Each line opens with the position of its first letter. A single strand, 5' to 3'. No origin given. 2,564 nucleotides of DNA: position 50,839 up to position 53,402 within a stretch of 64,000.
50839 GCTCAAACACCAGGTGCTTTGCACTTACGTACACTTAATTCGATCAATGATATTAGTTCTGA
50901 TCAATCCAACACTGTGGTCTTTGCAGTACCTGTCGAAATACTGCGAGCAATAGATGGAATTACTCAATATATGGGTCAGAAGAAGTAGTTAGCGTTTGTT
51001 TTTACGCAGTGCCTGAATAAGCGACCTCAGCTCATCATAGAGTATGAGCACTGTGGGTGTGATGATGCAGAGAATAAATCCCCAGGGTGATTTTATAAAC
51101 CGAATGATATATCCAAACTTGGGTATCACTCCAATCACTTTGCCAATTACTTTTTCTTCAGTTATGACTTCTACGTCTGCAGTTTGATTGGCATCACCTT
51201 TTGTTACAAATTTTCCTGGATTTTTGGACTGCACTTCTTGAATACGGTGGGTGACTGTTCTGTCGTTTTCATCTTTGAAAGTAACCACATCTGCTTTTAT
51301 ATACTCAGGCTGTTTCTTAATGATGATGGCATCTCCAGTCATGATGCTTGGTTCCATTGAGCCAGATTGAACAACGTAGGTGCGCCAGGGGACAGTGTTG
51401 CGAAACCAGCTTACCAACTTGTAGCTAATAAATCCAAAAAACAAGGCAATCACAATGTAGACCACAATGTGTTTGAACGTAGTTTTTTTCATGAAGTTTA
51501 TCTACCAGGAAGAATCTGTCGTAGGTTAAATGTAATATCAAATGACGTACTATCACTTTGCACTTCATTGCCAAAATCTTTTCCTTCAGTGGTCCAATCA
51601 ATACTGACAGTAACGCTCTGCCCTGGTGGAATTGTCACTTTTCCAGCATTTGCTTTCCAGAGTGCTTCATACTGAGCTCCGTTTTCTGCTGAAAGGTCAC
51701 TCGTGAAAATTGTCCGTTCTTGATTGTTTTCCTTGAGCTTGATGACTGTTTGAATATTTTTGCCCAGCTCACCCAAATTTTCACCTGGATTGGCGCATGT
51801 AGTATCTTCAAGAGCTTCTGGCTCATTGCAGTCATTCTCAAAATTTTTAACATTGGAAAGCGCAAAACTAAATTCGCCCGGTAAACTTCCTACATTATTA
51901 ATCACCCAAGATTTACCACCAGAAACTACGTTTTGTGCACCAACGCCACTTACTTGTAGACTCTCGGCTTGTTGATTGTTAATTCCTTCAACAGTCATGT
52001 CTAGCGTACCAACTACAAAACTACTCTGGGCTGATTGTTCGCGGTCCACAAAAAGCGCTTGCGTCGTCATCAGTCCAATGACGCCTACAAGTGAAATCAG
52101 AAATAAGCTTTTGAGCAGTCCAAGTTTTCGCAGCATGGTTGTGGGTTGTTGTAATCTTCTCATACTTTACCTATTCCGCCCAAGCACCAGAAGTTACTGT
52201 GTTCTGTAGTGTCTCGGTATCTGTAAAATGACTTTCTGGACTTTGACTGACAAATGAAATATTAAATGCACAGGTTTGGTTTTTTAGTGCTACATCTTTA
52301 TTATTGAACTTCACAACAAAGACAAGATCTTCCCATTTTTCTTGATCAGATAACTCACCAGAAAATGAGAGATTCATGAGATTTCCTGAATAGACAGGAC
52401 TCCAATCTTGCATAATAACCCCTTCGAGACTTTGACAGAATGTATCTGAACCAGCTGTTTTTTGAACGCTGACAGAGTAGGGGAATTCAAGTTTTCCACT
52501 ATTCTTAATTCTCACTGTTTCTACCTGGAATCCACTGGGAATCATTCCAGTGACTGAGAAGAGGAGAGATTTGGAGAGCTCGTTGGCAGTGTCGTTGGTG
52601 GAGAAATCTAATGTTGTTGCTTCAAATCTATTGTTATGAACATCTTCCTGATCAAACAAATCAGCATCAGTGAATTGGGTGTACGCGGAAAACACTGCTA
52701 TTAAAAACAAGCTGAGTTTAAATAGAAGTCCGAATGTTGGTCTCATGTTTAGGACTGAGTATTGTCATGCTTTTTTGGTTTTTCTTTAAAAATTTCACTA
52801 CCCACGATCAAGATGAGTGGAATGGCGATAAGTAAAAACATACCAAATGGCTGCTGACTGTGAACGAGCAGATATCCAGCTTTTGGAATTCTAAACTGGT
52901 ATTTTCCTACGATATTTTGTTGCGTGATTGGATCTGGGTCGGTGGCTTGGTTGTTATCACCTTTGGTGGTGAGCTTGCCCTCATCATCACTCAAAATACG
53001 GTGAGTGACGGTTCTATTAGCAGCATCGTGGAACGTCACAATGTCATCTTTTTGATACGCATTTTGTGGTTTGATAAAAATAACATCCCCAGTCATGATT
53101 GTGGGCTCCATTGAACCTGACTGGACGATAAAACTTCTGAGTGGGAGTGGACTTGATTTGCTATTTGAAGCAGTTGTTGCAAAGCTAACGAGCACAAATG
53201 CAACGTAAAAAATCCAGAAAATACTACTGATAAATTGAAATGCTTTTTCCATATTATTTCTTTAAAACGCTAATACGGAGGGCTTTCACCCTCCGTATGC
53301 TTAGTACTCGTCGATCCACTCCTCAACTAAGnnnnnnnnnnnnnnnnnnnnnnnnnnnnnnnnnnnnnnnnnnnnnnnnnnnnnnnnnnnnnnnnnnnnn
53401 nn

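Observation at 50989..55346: SipW/TasA-like surface-fibre system: two SipW peptidases, three TasA/camelysin-like subunits and a TM-anchored TasA-like + FN3 protein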

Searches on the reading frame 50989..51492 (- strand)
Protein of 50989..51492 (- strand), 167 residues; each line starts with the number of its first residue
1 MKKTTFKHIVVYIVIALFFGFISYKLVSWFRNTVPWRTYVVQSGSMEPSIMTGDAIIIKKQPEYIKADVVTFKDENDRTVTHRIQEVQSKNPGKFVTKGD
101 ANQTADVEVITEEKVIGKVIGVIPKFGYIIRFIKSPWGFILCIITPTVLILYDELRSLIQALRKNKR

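Call 3: search_protein_families(library=pfam, proteins=[window:50989-51492:-], max_evalue=1)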
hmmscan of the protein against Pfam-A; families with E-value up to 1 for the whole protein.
window:50989-51492:- (167 aa): 5 families
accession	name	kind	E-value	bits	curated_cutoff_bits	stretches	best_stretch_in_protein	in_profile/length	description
PF00717.28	Peptidase_S24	-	9.3e-06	25.8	23.3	1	39-120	38-116/116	Peptidase S24-like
PF10502.14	Peptidase_S26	-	1.3e-05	25.7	22.9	1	26-79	13-70/168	Signal peptidase, peptidase S26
PF16083.10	Phage_holin_3_3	-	0.074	13.6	28.4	1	2-40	24-62/78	LydA holin phage, holin superfamily III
PF11337.13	DUF3139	-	0.11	13.5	27.3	1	9-77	12-78/83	Protein of unknown function (DUF3139)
PF18620.7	DUF5627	-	0.15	12.4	31.3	1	69-102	65-98/133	Domain of unknown function (DUF5627)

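Call 4: search_protein_families(library=ncbifam, proteins=[window:50989-51492:-], max_evalue=1)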
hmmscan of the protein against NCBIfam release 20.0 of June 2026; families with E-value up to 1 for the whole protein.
window:50989-51492:- (167 aa): 6 families
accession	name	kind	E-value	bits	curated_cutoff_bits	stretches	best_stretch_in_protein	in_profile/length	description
NF046067.1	SigPepSipWBacil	equivalog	6.4e-29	100.9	190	1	6-164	8-171/189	signal peptidase I SipW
TIGR02228.1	sigpep_I_arch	equivalog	6.5e-29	100.8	51.85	1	7-156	4-156/158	signal peptidase I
TIGR02227.1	sigpep_I_bact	equivalog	7.3e-08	32.4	47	1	26-83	10-73/162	signal peptidase I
TIGR03497.1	FliI_clade2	equivalog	0.0021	17.1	629.8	1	46-121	14-84/413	flagellar protein export ATPase FliI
TIGR00498.1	lexA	equivalog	0.031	13.9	110.95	1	43-125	122-201/203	transcriptional repressor LexA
NF038037.1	cytob_DsrM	equivalog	0.047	12.8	300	1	5-38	20-53/320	sulfate reduction electron transfer complex DsrMKJOP subunit DsrM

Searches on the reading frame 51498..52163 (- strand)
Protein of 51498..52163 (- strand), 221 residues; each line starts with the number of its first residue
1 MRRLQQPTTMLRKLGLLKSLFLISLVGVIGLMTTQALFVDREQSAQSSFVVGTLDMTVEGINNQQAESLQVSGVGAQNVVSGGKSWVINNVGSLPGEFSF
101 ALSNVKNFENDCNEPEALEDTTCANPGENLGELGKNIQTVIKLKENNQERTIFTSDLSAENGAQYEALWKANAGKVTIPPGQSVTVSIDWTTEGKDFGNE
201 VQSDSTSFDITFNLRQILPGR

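Call 3: search_protein_families(library=pfam, proteins=[window:51498-52163:-], max_evalue=1)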
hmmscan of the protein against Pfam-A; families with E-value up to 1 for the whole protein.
window:51498-52163:- (221 aa): 3 families
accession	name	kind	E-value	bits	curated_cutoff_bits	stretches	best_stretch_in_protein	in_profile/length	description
PF12389.13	Peptidase_M73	-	0.0016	18.8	22.5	1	33-216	23-191/196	Camelysin metallo-endopeptidase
PF14016.12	DUF4232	-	0.0071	17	27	1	171-210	59-97/129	Domain of unknown function (DUF4232)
PF06280.18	fn3_5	-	0.02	16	27.6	1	163-194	50-83/112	Fn3-like domain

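Call 4: search_protein_families(library=ncbifam, proteins=[window:51498-52163:-], max_evalue=1)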
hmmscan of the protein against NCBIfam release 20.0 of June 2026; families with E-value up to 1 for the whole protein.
window:51498-52163:- (221 aa): 1 family
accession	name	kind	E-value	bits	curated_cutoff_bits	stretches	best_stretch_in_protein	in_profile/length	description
TIGR03593.1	yidC_nterm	equivalog_domain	0.068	12.7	58.25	1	133-213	106-192/363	membrane protein insertase YidC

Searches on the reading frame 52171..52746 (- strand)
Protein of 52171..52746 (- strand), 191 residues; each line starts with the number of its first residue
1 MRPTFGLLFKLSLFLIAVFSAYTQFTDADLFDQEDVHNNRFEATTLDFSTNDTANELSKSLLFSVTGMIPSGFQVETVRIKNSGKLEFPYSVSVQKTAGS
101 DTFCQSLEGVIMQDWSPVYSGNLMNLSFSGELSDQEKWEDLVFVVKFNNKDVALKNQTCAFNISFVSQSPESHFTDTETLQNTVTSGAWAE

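Call 3: search_protein_families(library=pfam, proteins=[window:52171-52746:-], max_evalue=1)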
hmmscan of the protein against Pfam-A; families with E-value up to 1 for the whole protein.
window:52171-52746:- (191 aa): 2 families
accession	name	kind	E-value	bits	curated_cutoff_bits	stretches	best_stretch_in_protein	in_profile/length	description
PF12389.13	Peptidase_M73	-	0.022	15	22.5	1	31-88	28-78/196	Camelysin metallo-endopeptidase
PF25192.1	DiatomPyrShell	-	0.092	12.6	27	1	66-100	68-102/209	Diatom pyrenoid shell protein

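Call 4: search_protein_families(library=ncbifam, proteins=[window:52171-52746:-], max_evalue=1)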
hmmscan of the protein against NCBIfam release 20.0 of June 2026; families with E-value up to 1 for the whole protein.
window:52171-52746:- (191 aa): 0 families

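Call 52: search_protein_representatives(protein=window:52171-52746:-)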
Query: 191 residues. Proteins with E-value up to 0.001 (for the whole library): 334; up to 1e-10: 146; up to 1e-30: 17. The best 150 are listed.
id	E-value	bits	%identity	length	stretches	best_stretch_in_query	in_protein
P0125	1.2e-44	168.7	45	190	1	6-188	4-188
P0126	2.1e-40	154.8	44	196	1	9-190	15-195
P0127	5.1e-40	153.6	42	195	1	7-190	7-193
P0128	2.0e-39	151.7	45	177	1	19-189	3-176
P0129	2.4e-39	151.4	44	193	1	10-190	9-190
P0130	1.0e-38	149.3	40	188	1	5-189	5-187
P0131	6.9e-38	146.7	44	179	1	14-186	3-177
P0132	2.2e-37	145.0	43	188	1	10-187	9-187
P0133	1.4e-36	142.4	39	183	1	8-189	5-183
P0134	1.5e-36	142.3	39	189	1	14-189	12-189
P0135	1.6e-36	142.2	43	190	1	10-188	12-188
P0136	2.5e-36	141.6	39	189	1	9-190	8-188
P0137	4.9e-35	137.4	43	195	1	4-190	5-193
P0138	6.3e-34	133.8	40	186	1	8-186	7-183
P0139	2.2e-33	132.0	39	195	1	8-190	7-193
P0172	1.6e-24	103.1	40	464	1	24-190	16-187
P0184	2.6e-22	95.9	37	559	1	24-190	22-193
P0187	2.7e-21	92.6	36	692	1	8-190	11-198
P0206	1.7e-18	83.5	32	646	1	9-189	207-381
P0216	5.3e-17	78.6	37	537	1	10-190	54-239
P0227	2.1e-15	73.4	33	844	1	7-190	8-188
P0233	2.3e-14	70.1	28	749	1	9-189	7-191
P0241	9.2e-14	68.1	38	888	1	30-190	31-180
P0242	9.5e-14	68.0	35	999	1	28-190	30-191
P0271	1.1e-10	58.1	40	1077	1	30-190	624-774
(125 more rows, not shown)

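Call 57: search_protein_families(library=pfam, proteins=[P0172, P0184, P0187, P0227, P0241, P0242, P0271, P0206, P0216, P0233], max_evalue=0.001)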
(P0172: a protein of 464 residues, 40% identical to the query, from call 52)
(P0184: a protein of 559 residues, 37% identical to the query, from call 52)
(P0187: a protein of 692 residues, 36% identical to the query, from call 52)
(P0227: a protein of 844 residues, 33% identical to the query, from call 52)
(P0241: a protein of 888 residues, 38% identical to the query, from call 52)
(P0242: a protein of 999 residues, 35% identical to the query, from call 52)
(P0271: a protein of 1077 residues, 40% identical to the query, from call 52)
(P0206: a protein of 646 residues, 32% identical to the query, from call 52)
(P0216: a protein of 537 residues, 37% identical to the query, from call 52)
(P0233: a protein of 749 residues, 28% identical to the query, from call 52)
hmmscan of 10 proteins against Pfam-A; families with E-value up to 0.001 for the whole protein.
P0172 (464 aa): 2 families
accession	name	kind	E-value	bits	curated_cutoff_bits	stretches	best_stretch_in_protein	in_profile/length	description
PF00932.25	LTD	-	1.5e-19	70.8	34.3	1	191-311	2-107/109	Lamin Tail Domain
PF12389.13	Peptidase_M73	-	0.00017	21.9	22.5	1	6-81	11-79/196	Camelysin metallo-endopeptidase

P0184 (559 aa): 3 families
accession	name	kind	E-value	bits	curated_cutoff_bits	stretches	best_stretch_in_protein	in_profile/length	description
PF00932.25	LTD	-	1.1e-12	48.7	34.3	1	299-399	6-95/109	Lamin Tail Domain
PF16656.11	Pur_ac_phosph_N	-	2.8e-07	31.5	30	1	205-288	6-93/93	Purple acid Phosphatase, N-terminal domain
PF12389.13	Peptidase_M73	-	9.9e-05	22.7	22.5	1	11-88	12-79/196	Camelysin metallo-endopeptidase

P0187 (692 aa): 2 families
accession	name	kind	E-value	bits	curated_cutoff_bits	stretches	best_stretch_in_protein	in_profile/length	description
PF00932.25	LTD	-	1.7e-19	70.6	34.3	1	429-542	3-108/109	Lamin Tail Domain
PF12389.13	Peptidase_M73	-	0.00076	19.8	22.5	0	16-92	10-79/196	Camelysin metallo-endopeptidase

P0227 (844 aa): 2 families
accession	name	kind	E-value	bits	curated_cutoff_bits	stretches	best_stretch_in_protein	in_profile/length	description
PF00932.25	LTD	-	3.3e-13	50.4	34.3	1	557-670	4-104/109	Lamin Tail Domain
PF00041.27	fn3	-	6e-05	23.6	25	1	448-532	2-68/84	Fibronectin type III domain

P0241 (888 aa): 1 family
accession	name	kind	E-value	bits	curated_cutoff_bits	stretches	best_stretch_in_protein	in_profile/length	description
PF00932.25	LTD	-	1.3e-13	51.7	34.3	1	609-720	5-107/109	Lamin Tail Domain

P0242 (999 aa): 1 family
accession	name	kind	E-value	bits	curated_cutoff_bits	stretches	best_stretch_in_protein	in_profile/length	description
PF00932.25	LTD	-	2.6e-12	47.5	34.3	1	668-786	6-107/109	Lamin Tail Domain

P0271 (1077 aa): 4 families
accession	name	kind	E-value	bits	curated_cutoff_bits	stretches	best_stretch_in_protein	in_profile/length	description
PF05048.19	NosD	-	1.2e-24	87.3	23.6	1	63-264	6-212/212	Periplasmic copper-binding protein (NosD)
PF13229.12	Beta_helix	-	5e-18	65.7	25.9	1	90-230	21-158/158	Right handed beta helix region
PF05708.18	Peptidase_C92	-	1.4e-08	35.4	27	1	322-456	2-124/166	Permuted papain-like amidase enzyme, YaeF/YiiX, C92 family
PF00932.25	LTD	-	5.9e-08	33.5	34.3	1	781-900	3-103/109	Lamin Tail Domain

P0206 (646 aa): 3 families
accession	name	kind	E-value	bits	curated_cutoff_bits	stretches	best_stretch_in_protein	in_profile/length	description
PF00932.25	LTD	-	8.5e-19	68.4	34.3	1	382-489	7-108/109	Lamin Tail Domain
PF00717.28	Peptidase_S24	-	5e-08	33.1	23.3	1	35-102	31-92/116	Peptidase S24-like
PF12389.13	Peptidase_M73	-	0.0001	22.7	22.5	1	213-280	12-79/196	Camelysin metallo-endopeptidase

P0216 (537 aa): 2 families
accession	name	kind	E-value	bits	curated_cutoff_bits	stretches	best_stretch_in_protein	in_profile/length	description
PF00932.25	LTD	-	2.1e-15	57.5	34.3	1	241-349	5-104/109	Lamin Tail Domain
PF12389.13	Peptidase_M73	-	5.2e-07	30.1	22.5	1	52-136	3-80/196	Camelysin metallo-endopeptidase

P0233 (749 aa): 1 family
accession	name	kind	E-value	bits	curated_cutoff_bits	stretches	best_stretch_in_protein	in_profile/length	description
PF00932.25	LTD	-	1.9e-15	57.6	34.3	1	435-546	5-107/109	Lamin Tail Domain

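Call 59: predict_structure(alignment_id=A7)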
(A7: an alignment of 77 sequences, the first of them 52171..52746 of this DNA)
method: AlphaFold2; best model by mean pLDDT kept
length: 191 residues; sequences in the alignment: 77
mean_pLDDT: 91.2   pTM: 0.75
mean pLDDT of the five models: 91.2, 89.4, 89.4, 88.6, 88.0
residues with pLDDT >= 90: 133; 70-90: 44; 50-70: 14; < 50: 0
segments of 3 or more residues with pLDDT < 50: none
pLDDT, mean of each block of 10 residues (from residue 1): 81 96 77 71 74 90 98 97 89 98 98 98 98 91 98 98 94 90 97 82
secondary structure, 60 per line:
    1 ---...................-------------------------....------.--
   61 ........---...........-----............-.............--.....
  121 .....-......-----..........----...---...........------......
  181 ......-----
elements in order: H4-22 E48-51 E61-68 E72-82 E88-99 H101-106 E107-113 E116-122 E127-132 E138-147 E158-168 E175-186

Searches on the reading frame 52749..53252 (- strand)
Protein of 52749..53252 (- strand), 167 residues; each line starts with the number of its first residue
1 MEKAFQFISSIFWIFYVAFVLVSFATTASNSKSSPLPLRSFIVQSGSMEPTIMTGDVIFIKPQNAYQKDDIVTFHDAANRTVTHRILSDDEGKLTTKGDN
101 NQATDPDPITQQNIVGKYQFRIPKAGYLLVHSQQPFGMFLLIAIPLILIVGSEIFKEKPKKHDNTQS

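Call 3: search_protein_families(library=pfam, proteins=[window:52749-53252:-], max_evalue=1)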
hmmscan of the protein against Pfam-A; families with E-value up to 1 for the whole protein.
window:52749-53252:- (167 aa): 3 families
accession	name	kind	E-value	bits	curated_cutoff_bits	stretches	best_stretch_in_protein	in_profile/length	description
PF00717.28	Peptidase_S24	-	9.5e-08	32.2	23.3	1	42-117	39-114/116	Peptidase S24-like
PF10502.14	Peptidase_S26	-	0.00031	21.2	22.9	1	38-80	23-69/168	Signal peptidase, peptidase S26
PF04547.17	Anoctamin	-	0.076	12.3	28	1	4-28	209-233/460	Calcium-activated chloride channel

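Call 4: search_protein_families(library=ncbifam, proteins=[window:52749-53252:-], max_evalue=1)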
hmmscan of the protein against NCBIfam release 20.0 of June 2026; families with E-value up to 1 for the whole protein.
window:52749-53252:- (167 aa): 7 families
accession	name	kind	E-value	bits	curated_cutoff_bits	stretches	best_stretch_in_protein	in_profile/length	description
TIGR02228.1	sigpep_I_arch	equivalog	3.5e-33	114.7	51.85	1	5-152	4-153/158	signal peptidase I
NF046067.1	SigPepSipWBacil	equivalog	6.5e-31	107.4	190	1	7-154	7-162/189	signal peptidase I SipW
TIGR02227.1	sigpep_I_bact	equivalog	2.2e-07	30.9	47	1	39-100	21-88/162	signal peptidase I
TIGR02754.1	sod_Ni_protease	equivalog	0.00012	22.5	63.25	1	43-106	3-72/90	nickel-type superoxide dismutase maturation protease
NF001183.0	PRK00155.1-3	subfamily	0.00016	21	166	1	40-90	75-125/237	D-ribitol-5-phosphate cytidylyltransferase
NF008114.0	PRK10861.1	equivalog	0.089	12.1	277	1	39-70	83-114/324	signal peptidase I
TIGR03932.1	PIA_icaD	equivalog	0.13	12.5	69.05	1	2-29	10-37/88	intracellular adhesion protein IcaD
